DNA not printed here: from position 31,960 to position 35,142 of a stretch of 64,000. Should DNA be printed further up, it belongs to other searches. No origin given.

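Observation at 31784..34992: Orphan two-gene operon downstream of rpoD: 108-aa acidic protein translationally coupled to a 960-aa membrane-associated protein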

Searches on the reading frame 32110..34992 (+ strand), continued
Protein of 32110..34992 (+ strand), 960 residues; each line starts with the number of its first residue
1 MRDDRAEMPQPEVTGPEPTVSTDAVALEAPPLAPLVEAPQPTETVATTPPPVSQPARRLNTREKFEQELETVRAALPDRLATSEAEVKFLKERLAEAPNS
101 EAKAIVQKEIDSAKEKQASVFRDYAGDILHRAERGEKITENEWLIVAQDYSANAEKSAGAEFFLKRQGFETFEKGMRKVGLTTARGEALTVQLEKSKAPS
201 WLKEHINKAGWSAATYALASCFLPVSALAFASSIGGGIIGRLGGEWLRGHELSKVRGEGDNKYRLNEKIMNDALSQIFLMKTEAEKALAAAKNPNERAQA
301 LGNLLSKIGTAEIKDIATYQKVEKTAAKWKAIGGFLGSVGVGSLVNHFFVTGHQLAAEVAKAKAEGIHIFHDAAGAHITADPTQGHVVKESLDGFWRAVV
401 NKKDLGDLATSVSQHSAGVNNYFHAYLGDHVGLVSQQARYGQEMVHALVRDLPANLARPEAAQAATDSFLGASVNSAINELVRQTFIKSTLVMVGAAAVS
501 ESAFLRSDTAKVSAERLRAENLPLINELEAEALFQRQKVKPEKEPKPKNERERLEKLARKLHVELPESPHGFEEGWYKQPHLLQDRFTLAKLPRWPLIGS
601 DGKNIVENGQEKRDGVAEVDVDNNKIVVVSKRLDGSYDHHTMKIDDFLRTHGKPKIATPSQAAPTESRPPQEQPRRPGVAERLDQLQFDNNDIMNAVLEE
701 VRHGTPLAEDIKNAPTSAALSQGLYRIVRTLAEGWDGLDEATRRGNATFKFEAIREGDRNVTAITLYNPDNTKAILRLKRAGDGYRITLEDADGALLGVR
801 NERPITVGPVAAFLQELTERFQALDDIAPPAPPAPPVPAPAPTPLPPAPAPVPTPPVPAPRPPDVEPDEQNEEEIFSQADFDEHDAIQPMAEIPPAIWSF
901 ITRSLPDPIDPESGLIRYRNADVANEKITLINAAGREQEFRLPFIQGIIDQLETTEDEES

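Call 61: find_encoding_contigs(protein=P0035, flank=6000, max_places=1)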
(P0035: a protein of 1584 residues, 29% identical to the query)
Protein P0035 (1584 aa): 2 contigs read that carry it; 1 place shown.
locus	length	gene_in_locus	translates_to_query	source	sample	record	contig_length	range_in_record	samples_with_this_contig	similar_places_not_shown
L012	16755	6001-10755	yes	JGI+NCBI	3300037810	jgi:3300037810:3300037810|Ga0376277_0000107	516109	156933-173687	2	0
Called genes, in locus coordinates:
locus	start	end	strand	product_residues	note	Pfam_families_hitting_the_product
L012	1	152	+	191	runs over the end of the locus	PF01195:Pept_tRNA_hydro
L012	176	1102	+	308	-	PF00687:Ribosomal_L1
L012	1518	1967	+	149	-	-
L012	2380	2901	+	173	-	PF00466:Ribosomal_L10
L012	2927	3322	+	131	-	PF16320:Ribosomal_L12_N, PF00542:Ribosomal_L12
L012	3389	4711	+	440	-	PF01702:TGT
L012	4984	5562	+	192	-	PF01391:Collagen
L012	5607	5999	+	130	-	PF18908:DUF5663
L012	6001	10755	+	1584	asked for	PF01025:GrpE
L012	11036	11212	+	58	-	-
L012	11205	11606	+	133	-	-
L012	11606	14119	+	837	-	PF26449:DUF8128, PF10412:TrwB_AAD_bind (faint), PF12696:TraG-D_C (weak)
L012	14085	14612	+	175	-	-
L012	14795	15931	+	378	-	PF04545:Sigma70_r4, PF05066:HARE-HTH (faint)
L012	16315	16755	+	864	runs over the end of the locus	PF26449:DUF8128, PF01935:DUF87 (faint), PF02534:T4SS-DNA_transf (faint), PF10412:TrwB_AAD_bind, PF12696:TraG-D_C (weak)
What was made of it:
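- In L012, TraG/TrwB-like ATPases lie within 1 kb (call 61).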

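Call 62: find_encoding_contigs(protein=P0028, flank=6000, max_places=1)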
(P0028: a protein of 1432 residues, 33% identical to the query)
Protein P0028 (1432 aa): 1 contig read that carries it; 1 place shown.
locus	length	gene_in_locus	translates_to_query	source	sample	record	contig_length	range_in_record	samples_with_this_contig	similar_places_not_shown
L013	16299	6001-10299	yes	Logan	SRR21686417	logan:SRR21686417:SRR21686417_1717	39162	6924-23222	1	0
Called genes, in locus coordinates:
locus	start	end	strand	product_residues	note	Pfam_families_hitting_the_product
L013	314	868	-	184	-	-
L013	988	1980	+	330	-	-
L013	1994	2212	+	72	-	-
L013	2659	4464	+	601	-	PF01807:Zn_ribbon_DnaG, PF08275:DNAG_N, PF01751:Toprim, PF13662:Toprim_4, PF13155:Toprim_2, PF10410:DnaB_bind (faint)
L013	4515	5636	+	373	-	PF03979:Sigma70_r1_1, PF00140:Sigma70_r1_2, PF04542:Sigma70_r2, PF04539:Sigma70_r3, PF04545:Sigma70_r4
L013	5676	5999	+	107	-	PF18908:DUF5663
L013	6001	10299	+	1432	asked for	-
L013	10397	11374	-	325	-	-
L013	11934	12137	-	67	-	-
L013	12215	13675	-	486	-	PF01336:tRNA_anti-codon, PF00152:tRNA-synt_2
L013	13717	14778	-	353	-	PF02646:RmuC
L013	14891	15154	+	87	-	-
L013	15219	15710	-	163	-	-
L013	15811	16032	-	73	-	-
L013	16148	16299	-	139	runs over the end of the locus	PF00076:RRM_1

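Call 63: find_encoding_contigs(protein=P0027, flank=6000, max_places=1)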
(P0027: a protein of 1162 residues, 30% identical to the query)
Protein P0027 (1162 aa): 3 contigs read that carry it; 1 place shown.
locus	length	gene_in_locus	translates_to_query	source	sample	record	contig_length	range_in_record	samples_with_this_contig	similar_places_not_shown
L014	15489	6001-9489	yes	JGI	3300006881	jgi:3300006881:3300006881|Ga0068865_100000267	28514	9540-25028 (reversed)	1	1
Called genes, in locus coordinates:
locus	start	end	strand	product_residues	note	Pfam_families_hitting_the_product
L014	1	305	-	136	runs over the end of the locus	-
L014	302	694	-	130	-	PF01641:SelR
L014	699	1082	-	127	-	PF00903:Glyoxalase (weak), PF18029:Glyoxalase_6, PF22677:Ble-like_N (weak)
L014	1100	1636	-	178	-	PF03352:Adenine_glyco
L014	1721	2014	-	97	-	-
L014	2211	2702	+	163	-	-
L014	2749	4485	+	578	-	PF01807:Zn_ribbon_DnaG, PF08275:DNAG_N, PF01751:Toprim, PF13155:Toprim_2, PF13662:Toprim_4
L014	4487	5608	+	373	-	PF03979:Sigma70_r1_1, PF00140:Sigma70_r1_2, PF04542:Sigma70_r2, PF04539:Sigma70_r3, PF04545:Sigma70_r4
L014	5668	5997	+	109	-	PF18908:DUF5663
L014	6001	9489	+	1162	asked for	-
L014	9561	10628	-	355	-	-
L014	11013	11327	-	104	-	-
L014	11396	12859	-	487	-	PF01336:tRNA_anti-codon, PF00152:tRNA-synt_2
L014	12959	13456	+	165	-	-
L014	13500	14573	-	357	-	PF02646:RmuC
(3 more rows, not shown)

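Call 79: fold_search(model_id=the predicted structure, library=viral)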
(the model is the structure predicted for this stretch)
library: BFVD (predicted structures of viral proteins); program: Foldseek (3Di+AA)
matches with E <= 10: 597; with E <= 0.001: 0
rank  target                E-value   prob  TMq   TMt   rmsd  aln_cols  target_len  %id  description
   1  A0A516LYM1            2.5e-03  0.41  0.08  0.10  46.6       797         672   10  (no name in the UniProt tables at hand)
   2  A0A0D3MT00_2          5.4e-03  0.41  0.09  0.08  40.1       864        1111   10  Tail tape measure protein [Lactococcus phage WRP3]
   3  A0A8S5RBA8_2          1.7e-02  0.13  0.06  0.06  54.1       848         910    9  Chromosome segregation ATPase [virus sp. ctmTa7]
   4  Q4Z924                1.8e-02  0.84  0.08  0.24  19.9       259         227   14  ORF053 [Staphylococcus phage Twort (strain DSM 17442 / HER 48)]
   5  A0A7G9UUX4            2.2e-02  0.63  0.12  0.12  26.0       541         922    9  (no name in the UniProt tables at hand)
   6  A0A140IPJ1            3.4e-02  0.11  0.07  0.06  45.2       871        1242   13  Tyrosine-protein kinase transforming protein Fps [Avian leukosis and sarcoma virus]
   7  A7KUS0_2              4.5e-02  0.11  0.06  0.05  29.6       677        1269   11  (no name in the UniProt tables at hand)
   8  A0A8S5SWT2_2          4.7e-02  0.16  0.08  0.06  47.0       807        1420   11  Minor tail protein [Siphoviridae sp. ctZHD14]
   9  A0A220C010            8.5e-02  0.30  0.08  0.22  17.8       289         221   10  (no name in the UniProt tables at hand)
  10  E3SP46                8.9e-02  0.12  0.08  0.11  45.2       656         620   12  Predicted protein [Cyanophage NATL2A-133]
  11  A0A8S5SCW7            9.3e-02  0.44  0.06  0.18  20.4       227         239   14  CHAP domain protein [Siphoviridae sp. ctrCv3]
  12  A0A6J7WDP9            9.8e-02  0.07  0.08  0.07  45.2      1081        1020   12  Peptidase M15A, C-terminal [uncultured Caudovirales phage]
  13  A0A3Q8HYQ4            9.8e-02  0.06  0.06  0.07  35.9       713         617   10  (no name in the UniProt tables at hand)
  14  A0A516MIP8            9.8e-02  0.04  0.06  0.06  47.3      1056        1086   10  (no name in the UniProt tables at hand)
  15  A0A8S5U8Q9            1.1e-01  0.15  0.06  0.06  21.2       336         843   14  Internal head protein [Myoviridae sp. ctZhz2]
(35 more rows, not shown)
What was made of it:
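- On Phage tail tape-measure protein with upstream chaperone: Best viral fold matches have E of 2.5e-3 to 5e-3 with TM below 0.1 (call 79).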

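Call 81: search_protein_families(library=pfam, proteins=[P0035, P0036, P0033, P0034, P0040, P0037, P0039, P0041], max_evalue=0.01)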
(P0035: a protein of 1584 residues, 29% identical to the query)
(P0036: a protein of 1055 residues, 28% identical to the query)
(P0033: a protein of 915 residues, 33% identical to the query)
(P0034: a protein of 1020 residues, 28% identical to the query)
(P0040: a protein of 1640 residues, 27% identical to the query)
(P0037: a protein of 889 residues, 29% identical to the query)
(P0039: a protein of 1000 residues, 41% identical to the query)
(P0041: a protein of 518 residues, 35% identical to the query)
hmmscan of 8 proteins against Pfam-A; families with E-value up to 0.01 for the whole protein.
P0035 (1584 aa): 1 family
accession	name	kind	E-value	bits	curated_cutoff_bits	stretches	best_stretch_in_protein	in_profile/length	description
PF01025.24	GrpE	-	1.1e-10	41.9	25.8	1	1290-1451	6-162/165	GrpE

P0036 (1055 aa): 1 family
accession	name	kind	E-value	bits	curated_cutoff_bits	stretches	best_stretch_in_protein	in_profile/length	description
PF01925.25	TauE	-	0.0095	16.1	32.6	1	169-221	171-224/237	Sulfite exporter TauE/SafE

P0033 (915 aa): 1 family
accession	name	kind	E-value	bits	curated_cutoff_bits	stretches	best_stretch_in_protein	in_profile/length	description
PF20781.2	TssR_C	-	0.0053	17.4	25.7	0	823-900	47-124/141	TssR C-terminal domain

P0034 (1020 aa): 0 families

P0040 (1640 aa): 0 families

P0037 (889 aa): 0 families

P0039 (1000 aa): 0 families

P0041 (518 aa): 0 families
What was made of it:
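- On GrpE (PF01025), large protein: Present only in the distant relative P0035, residues 1290-1451 (call 81).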

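Call 86: search_dna_similar(query=window:32110-34992:+, collection=phages, mode=protein, max_evalue=0.001, max_rows=10)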
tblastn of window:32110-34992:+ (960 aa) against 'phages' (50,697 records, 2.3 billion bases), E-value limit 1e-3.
No match.

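Call 88: search_dna_similar(query=window:32110-34992:+, collection=plasmids, mode=protein, max_evalue=0.001, max_rows=10)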
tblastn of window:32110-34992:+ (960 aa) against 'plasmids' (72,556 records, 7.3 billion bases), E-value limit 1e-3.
No match.

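Call 96: find_encoding_contigs(protein=P0040, flank=5000, max_places=1)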
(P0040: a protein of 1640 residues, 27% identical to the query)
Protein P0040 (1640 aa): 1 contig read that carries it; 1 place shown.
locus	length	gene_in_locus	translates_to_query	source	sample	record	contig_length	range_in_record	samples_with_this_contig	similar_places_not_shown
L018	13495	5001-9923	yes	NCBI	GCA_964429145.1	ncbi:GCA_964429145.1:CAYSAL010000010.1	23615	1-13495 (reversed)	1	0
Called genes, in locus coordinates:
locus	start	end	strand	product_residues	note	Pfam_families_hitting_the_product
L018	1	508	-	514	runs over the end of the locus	PF05496:RuvB_N (faint), PF13177:DNA_pol3_delta2, PF00004:AAA, PF07728:AAA_5 (faint), PF13245:AAA_19 (weak), PF13401:AAA_22 (weak), PF22608:DNAX_ATPase_lid, PF12169:DNA_pol3_gamma3 (weak)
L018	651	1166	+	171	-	-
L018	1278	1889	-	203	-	-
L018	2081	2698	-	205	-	PF09335:VTT_dom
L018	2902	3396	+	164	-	-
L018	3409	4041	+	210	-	-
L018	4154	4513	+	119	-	-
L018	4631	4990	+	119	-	PF18908:DUF5663 (weak)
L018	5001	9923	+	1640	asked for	-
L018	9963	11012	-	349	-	PF04041:Glyco_hydro_130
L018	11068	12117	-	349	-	-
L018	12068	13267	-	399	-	-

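Call 97: find_encoding_contigs(protein=P0036, flank=5000, max_places=1)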
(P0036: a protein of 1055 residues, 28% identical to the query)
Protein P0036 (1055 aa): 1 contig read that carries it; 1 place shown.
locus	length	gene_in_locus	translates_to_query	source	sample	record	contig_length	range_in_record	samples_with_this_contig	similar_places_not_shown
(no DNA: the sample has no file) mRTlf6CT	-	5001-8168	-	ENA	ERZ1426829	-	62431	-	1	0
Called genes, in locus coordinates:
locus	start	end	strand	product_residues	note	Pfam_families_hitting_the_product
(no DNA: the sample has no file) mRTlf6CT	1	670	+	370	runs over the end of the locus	PF03979:Sigma70_r1_1, PF00140:Sigma70_r1_2, PF04542:Sigma70_r2, PF04539:Sigma70_r3, PF04545:Sigma70_r4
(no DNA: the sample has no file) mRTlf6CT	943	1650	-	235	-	PF07589:PEP_exosort_dom (weak)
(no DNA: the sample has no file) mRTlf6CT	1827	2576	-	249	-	PF12587:DUF3761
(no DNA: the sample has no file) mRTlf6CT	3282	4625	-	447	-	PF01946:Thi4 (weak), PF01266:DAO, PF13450:NAD_binding_8, PF01593:Amino_oxidase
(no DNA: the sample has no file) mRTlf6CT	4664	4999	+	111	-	PF18908:DUF5663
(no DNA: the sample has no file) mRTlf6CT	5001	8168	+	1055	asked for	-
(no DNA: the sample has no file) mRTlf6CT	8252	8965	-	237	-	-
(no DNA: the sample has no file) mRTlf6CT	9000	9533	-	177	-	-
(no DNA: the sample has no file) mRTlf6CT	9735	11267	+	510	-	PF01336:tRNA_anti-codon, PF00152:tRNA-synt_2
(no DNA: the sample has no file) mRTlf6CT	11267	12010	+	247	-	PF02578:Cu-oxidase_4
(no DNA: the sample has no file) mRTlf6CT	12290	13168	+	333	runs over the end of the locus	-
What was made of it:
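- rpoD is also nearby on the P0036 contig (call 97).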
